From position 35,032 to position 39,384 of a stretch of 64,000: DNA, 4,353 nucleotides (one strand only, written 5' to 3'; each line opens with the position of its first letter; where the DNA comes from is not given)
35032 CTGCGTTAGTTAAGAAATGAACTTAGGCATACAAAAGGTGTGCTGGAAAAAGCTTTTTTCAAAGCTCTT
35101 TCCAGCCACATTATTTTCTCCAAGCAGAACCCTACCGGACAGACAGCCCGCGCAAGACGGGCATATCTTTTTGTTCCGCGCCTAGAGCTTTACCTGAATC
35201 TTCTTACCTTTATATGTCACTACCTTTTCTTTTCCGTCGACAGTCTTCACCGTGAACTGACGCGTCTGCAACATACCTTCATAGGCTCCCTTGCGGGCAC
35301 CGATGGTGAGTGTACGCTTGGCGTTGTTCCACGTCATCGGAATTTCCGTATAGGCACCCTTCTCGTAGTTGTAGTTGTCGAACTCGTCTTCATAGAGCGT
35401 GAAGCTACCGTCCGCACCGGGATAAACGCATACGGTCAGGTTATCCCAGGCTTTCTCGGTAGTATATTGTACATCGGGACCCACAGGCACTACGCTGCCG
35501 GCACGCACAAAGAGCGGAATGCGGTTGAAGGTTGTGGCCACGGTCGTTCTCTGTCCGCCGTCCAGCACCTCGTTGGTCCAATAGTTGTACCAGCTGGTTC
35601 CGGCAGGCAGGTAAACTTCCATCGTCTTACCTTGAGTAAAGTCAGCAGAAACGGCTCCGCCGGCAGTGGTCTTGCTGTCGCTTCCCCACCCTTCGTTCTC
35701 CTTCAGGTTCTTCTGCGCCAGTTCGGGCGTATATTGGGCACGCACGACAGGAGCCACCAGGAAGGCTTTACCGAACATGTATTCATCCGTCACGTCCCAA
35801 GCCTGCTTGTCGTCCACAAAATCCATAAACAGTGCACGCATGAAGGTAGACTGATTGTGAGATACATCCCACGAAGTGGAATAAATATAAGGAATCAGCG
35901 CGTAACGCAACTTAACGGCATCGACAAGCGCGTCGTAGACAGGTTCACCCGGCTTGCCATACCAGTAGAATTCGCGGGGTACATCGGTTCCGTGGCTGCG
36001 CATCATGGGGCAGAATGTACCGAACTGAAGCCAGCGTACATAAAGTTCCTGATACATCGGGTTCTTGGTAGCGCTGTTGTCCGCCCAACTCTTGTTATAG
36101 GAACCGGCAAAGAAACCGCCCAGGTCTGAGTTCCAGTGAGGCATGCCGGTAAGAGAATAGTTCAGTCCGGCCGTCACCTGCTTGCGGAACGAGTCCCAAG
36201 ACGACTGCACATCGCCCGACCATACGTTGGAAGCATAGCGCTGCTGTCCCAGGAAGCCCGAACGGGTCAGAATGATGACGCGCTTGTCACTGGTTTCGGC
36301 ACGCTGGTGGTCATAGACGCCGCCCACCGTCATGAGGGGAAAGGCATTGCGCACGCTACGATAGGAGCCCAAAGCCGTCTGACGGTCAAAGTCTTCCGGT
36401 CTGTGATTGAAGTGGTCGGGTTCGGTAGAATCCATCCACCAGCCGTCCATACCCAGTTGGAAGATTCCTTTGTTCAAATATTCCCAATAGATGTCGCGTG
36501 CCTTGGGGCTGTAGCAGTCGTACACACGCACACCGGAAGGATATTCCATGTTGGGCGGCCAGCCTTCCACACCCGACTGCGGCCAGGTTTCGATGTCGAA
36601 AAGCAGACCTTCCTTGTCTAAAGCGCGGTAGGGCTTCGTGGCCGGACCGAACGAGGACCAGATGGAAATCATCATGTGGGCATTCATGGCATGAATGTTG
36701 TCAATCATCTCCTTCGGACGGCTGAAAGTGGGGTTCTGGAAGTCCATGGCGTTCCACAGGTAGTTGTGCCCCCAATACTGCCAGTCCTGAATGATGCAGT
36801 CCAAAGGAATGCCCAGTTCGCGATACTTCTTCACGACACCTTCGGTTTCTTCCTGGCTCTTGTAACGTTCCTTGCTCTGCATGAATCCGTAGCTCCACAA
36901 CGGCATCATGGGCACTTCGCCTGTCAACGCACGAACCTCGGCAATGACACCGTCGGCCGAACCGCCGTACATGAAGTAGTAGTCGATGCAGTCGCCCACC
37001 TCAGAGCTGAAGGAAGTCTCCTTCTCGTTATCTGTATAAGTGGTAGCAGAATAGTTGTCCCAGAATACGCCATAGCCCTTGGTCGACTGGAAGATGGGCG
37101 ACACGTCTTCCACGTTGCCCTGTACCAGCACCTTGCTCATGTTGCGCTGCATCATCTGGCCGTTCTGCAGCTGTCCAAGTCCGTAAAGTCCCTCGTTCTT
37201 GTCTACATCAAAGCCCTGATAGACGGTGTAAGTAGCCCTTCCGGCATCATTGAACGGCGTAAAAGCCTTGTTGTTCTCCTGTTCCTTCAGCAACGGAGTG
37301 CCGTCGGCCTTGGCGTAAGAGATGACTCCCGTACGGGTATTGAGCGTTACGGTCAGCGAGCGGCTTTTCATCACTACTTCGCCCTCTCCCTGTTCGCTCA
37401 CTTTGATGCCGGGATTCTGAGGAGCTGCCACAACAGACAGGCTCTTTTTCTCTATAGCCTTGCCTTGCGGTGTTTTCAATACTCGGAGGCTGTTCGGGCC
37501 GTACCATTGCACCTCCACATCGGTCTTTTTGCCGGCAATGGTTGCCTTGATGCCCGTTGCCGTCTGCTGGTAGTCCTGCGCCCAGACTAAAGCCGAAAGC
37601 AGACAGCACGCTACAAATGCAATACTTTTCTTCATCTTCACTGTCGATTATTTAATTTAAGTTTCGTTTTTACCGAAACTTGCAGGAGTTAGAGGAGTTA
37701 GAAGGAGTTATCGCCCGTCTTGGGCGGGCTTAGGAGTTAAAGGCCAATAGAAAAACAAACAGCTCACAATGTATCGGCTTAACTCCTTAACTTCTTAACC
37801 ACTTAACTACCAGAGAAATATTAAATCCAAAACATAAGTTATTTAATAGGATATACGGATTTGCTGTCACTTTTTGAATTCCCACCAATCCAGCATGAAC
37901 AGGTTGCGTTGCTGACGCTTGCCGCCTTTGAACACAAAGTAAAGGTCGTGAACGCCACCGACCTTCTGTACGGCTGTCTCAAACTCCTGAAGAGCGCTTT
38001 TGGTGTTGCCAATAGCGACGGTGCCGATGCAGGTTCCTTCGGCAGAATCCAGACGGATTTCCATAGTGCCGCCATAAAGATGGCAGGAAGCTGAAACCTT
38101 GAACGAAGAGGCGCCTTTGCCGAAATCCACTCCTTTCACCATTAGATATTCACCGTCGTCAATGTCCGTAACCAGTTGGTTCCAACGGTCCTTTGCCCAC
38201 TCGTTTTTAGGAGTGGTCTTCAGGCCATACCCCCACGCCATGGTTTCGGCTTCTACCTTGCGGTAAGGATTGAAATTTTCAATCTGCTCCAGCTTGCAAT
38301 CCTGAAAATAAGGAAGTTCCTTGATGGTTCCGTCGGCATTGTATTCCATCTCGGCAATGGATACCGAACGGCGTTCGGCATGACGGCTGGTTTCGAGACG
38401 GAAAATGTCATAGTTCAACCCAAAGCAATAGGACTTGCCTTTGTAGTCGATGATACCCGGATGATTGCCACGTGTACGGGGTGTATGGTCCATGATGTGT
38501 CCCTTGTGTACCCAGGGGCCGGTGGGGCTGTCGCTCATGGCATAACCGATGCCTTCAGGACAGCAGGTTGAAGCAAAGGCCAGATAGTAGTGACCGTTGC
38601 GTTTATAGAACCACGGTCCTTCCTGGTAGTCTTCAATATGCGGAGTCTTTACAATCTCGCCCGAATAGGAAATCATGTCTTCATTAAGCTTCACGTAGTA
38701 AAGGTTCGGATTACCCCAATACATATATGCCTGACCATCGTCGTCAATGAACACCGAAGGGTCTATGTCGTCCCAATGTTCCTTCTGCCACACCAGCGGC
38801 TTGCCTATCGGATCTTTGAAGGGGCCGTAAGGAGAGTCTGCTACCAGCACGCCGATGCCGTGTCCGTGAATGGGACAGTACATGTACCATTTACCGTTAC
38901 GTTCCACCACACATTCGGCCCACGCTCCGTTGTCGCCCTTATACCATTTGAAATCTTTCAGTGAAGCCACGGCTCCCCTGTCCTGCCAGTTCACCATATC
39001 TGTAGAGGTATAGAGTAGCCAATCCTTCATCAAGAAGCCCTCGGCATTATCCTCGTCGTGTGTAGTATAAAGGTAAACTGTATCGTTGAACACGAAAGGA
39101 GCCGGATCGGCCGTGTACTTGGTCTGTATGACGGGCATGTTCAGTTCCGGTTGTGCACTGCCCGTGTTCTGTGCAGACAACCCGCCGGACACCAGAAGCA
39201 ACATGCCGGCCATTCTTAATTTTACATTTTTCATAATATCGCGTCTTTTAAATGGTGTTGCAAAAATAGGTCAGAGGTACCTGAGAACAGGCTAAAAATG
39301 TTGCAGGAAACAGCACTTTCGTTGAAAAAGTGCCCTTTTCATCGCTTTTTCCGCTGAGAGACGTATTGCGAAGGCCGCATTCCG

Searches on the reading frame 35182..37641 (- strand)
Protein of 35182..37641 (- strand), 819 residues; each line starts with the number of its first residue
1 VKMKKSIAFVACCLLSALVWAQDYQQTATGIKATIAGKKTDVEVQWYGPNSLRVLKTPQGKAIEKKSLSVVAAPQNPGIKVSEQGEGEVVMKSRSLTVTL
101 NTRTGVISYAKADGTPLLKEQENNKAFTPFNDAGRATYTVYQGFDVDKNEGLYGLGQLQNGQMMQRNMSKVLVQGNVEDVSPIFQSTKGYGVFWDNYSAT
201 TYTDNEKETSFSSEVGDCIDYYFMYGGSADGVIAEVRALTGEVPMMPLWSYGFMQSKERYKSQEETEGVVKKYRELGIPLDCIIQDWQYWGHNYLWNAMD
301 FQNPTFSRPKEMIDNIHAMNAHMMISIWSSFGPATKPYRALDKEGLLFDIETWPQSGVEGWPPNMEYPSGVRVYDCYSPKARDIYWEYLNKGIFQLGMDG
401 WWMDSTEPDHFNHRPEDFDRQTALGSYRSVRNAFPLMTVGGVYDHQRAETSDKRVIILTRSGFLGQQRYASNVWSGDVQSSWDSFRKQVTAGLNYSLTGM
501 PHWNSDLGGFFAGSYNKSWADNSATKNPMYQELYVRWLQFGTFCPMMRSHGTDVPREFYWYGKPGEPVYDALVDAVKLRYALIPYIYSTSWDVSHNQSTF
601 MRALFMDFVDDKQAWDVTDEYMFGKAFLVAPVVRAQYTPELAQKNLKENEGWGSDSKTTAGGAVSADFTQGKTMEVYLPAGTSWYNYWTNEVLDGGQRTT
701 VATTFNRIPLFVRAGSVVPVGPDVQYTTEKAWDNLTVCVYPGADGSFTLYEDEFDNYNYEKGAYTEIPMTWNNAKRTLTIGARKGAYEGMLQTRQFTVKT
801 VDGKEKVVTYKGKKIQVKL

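Call 5: search_protein_families(library=pfam, proteins=[window:35182-37641:-], max_evalue=0.00001)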
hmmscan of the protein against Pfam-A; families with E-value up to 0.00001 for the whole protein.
window:35182-37641:- (819 aa): 4 families
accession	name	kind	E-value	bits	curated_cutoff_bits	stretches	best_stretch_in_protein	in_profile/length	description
PF01055.32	Glyco_hydro_31_2nd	-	2.5e-92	310.1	23.5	1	244-588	2-327/328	Glycosyl hydrolases family 31 TIM-barrel domain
PF17137.9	DUF5110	-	1.1e-24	86.8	27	1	734-801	1-69/71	Domain of unknown function (DUF5110)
PF21365.3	Glyco_hydro_31_3rd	-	7.3e-24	84.5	24.4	1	598-718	2-87/87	Glycosyl hydrolase family 31 C-terminal domain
PF13802.12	Gal_mutarotas_2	-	4.4e-10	40.6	27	1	42-201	2-182/184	Glycosyl hydrolase 31 N-terminal galactose mutarotase-like domain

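Call 44: search_protein_families(library=ncbifam, proteins=[window:35182-37641:-], max_evalue=0.00001)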
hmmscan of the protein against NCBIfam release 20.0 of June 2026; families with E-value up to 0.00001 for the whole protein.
window:35182-37641:- (819 aa): 3 families
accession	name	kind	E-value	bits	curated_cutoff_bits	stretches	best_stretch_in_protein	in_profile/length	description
NF040948.1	alpha_gluc_MalA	equivalog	1.4e-58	198.7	800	1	217-636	141-563/627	alpha-glucosidase MalA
NF007940.0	PRK10658.1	equivalog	4.6e-55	187.4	606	2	74-636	87-622/771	alpha-xylosidase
NF007746.0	PRK10426.1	equivalog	2.5e-40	138.5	553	1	181-636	185-623/683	alpha-glucosidase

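Call 68: search_solved_structures(query=window:35182-37641:-, max_evalue=1e-20)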
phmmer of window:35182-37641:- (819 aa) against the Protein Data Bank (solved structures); distinct sequences matched with E-value up to 1e-20: 52.
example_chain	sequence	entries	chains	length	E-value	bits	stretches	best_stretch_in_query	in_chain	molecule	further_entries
7kmp_A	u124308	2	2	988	1.6e-164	552.5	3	206-635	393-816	Alpha-xylosidase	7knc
5jou_A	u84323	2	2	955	1.4e-153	516.3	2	206-634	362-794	Alpha-xylosidase BoGH31A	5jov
2xvg_A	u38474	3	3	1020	1.7e-149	502.8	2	204-633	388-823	ALPHA XYLOSIDASE | ALPHA-XYLOSIDASE, PUTATIVE, XYL31A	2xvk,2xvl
5zn6_A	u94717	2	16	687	1.6e-75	258.1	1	37-635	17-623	Alpha-xylosidase MeXyl31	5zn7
6jr6_A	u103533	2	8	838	5.3e-58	200.1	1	181-634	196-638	Candidate alpha-glycosidase Glycoside hydrolase family 31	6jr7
6jr8_A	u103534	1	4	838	5.4e-57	196.8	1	181-634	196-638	Candidate alpha-glycosidase Glycoside hydrolase family 31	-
6dru_A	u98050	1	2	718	7.5e-56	193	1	136-664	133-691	Glycosyl hydrolases family 31 family protein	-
5x7o_A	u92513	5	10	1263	4.8e-52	180.4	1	77-638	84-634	Glycoside hydrolase family 31 alpha-glucosidase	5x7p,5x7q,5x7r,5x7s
9kz6_A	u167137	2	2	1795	2.7e-50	174.6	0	449-634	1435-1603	Maltase-glucoamylase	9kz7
4b9y_A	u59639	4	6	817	2e-49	171.7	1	181-635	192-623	ALPHA-GLUCOSIDASE, PUTATIVE, ADG31B | Oligosaccharide 4-alpha-D-glucosyltransferase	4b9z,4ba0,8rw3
5i23_A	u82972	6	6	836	2.2e-49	171.6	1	181-635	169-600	Oligosaccharide 4-alpha-D-glucosyltransferase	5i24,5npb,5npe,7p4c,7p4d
5npc_A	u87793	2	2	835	9.7e-49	169.5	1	181-635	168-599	Oligosaccharide 4-alpha-D-glucosyltransferase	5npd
2g3m_A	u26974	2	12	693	5.8e-44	153.7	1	427-635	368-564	Alpha-glucosidase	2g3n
5djw_A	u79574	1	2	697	4.8e-40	140.7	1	189-636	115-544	Alpha-glucosidase II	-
8cb1_A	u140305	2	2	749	1.1e-36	129.6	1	448-635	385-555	Lysosomal alpha-glucosidase (70 kDa)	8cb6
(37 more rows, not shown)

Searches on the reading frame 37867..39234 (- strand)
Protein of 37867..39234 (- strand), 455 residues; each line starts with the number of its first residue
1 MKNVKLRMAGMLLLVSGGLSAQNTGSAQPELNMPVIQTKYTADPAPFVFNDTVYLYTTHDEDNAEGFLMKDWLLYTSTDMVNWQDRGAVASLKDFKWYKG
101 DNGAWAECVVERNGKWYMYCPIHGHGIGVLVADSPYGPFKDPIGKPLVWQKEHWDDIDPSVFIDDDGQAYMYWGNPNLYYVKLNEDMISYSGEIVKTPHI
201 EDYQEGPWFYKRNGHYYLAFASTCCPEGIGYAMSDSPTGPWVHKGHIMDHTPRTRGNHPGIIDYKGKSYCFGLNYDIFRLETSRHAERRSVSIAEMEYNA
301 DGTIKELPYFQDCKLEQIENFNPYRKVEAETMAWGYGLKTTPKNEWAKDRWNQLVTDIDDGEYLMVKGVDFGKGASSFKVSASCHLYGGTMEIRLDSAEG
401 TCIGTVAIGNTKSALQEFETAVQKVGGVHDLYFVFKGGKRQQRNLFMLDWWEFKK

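Call 5: search_protein_families(library=pfam, proteins=[window:37867-39234:-], max_evalue=0.00001)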
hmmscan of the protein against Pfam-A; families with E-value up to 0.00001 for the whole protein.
window:37867-39234:- (455 aa): 2 families
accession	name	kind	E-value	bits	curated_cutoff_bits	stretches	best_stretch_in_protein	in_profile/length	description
PF04616.20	Glyco_hydro_43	-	7e-49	167.1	32.2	1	34-304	4-288/288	Glycosyl hydrolases family 43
PF03422.21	CBM_6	-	1.1e-23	84.4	28.9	1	328-455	1-125/125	Carbohydrate binding module (family 6)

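Call 44: search_protein_families(library=ncbifam, proteins=[window:37867-39234:-], max_evalue=0.00001)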
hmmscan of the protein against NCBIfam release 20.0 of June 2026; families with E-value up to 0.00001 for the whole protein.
window:37867-39234:- (455 aa): 1 family
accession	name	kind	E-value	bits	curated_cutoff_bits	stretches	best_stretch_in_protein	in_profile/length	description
NF053747.1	NdoAlphArabAbnA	equivalog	8.1e-07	28.7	480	1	75-244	55-246/310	arabinan endo-1,5-alpha-L-arabinosidase AbnA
